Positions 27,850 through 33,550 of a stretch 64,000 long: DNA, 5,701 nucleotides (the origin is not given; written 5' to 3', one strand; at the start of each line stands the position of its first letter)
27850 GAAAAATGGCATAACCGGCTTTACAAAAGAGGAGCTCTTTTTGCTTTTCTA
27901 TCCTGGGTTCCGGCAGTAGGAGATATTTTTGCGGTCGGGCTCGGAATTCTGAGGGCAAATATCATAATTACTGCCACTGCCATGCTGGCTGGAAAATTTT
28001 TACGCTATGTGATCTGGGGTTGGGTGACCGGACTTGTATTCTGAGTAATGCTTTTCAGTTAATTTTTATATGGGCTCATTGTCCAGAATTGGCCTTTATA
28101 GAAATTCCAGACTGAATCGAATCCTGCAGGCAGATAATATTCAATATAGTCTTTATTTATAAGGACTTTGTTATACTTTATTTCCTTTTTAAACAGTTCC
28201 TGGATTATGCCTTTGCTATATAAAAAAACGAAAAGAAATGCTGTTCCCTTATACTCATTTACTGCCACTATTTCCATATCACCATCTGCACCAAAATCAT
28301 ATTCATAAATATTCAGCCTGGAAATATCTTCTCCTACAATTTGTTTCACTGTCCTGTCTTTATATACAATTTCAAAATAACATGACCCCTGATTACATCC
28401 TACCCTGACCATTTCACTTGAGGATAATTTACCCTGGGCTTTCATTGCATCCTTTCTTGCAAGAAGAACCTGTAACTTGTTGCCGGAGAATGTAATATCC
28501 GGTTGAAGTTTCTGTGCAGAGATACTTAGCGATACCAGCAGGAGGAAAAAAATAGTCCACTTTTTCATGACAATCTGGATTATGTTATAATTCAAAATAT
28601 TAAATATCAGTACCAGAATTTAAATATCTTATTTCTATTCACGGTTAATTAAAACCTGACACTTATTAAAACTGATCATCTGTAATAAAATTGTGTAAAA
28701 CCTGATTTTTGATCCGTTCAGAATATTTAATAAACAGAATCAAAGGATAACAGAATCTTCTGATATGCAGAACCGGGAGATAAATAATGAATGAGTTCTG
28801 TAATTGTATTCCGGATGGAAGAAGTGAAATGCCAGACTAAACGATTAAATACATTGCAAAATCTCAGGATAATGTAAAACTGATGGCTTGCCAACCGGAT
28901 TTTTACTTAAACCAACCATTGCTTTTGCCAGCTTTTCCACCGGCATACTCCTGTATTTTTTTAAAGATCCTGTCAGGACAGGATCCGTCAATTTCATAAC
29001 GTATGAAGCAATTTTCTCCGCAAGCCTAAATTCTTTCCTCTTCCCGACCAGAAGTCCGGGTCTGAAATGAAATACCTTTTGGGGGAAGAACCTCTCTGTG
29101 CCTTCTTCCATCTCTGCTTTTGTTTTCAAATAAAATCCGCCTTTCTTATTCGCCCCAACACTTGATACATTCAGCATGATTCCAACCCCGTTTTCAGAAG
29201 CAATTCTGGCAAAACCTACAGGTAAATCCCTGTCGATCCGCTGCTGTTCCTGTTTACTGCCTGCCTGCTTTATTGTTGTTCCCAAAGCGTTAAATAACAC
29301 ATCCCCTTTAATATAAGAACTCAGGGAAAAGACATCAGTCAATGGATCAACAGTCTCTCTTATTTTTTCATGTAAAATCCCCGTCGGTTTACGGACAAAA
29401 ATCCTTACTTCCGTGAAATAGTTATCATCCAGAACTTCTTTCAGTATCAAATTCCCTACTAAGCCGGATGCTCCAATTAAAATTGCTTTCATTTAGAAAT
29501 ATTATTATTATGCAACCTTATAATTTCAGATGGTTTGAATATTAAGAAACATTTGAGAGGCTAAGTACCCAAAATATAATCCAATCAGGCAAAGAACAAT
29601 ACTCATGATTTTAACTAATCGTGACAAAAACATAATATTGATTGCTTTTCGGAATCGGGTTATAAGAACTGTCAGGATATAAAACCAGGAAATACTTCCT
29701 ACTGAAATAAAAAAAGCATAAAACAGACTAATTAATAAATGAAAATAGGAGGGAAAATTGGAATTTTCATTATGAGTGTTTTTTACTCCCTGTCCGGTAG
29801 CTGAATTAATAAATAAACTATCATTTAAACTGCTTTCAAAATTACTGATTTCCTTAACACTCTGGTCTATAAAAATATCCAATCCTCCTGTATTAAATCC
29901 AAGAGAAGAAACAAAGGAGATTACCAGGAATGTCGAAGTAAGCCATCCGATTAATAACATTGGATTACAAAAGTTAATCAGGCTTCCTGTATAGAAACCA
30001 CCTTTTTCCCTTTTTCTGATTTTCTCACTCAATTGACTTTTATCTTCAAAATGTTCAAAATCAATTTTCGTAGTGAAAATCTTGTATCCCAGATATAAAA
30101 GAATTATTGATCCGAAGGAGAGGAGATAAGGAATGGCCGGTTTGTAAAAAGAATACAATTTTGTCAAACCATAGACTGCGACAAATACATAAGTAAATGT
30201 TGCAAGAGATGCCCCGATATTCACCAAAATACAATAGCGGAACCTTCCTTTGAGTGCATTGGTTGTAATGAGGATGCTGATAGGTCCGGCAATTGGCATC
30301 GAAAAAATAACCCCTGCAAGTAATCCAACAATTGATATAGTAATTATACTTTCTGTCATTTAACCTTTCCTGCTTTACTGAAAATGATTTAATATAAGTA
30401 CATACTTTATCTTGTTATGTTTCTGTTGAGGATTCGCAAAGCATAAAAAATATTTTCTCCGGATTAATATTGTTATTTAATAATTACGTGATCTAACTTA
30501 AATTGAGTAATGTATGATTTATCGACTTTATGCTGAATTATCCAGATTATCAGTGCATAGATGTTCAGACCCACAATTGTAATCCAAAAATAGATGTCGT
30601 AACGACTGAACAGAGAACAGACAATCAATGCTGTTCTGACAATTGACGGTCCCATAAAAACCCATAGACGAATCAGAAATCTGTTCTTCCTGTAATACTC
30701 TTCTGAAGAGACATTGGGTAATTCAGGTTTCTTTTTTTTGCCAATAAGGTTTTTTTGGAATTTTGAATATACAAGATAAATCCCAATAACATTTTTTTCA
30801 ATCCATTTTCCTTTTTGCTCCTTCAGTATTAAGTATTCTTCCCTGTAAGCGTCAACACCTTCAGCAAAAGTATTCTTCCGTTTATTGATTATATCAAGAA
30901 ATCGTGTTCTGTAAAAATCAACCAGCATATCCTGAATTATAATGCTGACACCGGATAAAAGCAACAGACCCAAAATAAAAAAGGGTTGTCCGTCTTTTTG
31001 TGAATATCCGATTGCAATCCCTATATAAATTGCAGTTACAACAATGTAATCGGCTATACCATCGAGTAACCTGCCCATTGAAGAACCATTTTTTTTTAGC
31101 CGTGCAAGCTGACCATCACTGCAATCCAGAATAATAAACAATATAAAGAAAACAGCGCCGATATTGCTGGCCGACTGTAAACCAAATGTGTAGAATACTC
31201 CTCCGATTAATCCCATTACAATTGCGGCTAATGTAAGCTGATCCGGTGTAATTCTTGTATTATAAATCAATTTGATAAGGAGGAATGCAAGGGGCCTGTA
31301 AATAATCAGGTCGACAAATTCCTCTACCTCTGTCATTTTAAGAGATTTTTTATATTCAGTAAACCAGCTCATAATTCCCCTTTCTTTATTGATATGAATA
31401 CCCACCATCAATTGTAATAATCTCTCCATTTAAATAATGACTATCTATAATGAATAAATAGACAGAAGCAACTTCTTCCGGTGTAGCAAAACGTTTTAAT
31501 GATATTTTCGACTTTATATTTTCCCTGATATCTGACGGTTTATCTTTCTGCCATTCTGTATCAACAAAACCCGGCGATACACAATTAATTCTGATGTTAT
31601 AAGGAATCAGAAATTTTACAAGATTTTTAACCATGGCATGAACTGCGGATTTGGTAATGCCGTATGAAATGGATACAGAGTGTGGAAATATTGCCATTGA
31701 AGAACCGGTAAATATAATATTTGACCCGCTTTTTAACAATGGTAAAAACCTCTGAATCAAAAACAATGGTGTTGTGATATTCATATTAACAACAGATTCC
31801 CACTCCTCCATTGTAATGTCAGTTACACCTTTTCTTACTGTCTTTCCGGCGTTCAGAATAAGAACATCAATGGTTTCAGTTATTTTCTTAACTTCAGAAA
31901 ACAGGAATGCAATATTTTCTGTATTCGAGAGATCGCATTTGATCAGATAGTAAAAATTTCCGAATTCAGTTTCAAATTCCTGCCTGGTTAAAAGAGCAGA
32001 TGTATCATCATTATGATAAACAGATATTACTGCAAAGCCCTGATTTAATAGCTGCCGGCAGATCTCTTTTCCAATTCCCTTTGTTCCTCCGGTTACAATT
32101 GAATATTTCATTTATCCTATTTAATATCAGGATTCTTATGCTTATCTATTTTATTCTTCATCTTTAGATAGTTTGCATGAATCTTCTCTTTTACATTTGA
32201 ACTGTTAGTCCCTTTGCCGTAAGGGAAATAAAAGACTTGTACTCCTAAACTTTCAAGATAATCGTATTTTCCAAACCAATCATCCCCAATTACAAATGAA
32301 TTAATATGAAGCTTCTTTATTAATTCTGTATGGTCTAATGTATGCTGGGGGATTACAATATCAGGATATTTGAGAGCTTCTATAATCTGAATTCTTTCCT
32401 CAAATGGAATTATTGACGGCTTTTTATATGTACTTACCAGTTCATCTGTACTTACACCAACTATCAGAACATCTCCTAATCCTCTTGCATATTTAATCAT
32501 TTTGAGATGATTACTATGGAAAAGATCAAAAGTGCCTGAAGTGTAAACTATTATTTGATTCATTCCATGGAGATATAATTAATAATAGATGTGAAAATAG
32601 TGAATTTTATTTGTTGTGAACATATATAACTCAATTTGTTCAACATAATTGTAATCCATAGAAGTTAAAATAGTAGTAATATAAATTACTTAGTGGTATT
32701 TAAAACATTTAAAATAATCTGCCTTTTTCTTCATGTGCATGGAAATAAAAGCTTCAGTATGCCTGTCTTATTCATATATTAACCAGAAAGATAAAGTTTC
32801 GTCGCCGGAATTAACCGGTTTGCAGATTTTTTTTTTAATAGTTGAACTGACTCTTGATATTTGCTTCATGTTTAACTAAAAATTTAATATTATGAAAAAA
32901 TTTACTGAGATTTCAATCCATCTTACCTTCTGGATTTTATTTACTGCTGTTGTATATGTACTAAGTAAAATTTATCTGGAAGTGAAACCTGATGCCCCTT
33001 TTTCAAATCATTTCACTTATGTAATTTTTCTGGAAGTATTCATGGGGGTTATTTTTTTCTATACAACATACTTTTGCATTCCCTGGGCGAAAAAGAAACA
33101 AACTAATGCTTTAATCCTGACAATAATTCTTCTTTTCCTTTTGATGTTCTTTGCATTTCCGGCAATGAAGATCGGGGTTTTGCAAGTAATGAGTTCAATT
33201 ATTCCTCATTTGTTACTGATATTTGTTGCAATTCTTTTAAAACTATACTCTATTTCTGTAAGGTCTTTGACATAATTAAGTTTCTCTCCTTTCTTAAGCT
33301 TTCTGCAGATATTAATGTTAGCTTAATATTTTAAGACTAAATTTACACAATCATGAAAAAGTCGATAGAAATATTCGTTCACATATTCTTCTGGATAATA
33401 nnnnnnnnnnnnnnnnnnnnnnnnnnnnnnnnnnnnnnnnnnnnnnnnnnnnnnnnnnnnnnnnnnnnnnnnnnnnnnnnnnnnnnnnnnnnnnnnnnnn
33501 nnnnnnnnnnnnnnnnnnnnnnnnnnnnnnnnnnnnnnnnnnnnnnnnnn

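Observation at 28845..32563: Co-directional cytidylyltransferase / SDR / CDP-alcohol phosphatidyltransferase / LysE-like / NAD(P)-binding cluster: candidate pathway for an unusual phospho-alcohol head group or solute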

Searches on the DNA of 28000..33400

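Call 80: search_rna_families(source=window, start=28000, end=33400, threshold=evalue, max_evalue=1)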
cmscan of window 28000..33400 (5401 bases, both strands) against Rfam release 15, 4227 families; matches with E-value up to 1: 0.
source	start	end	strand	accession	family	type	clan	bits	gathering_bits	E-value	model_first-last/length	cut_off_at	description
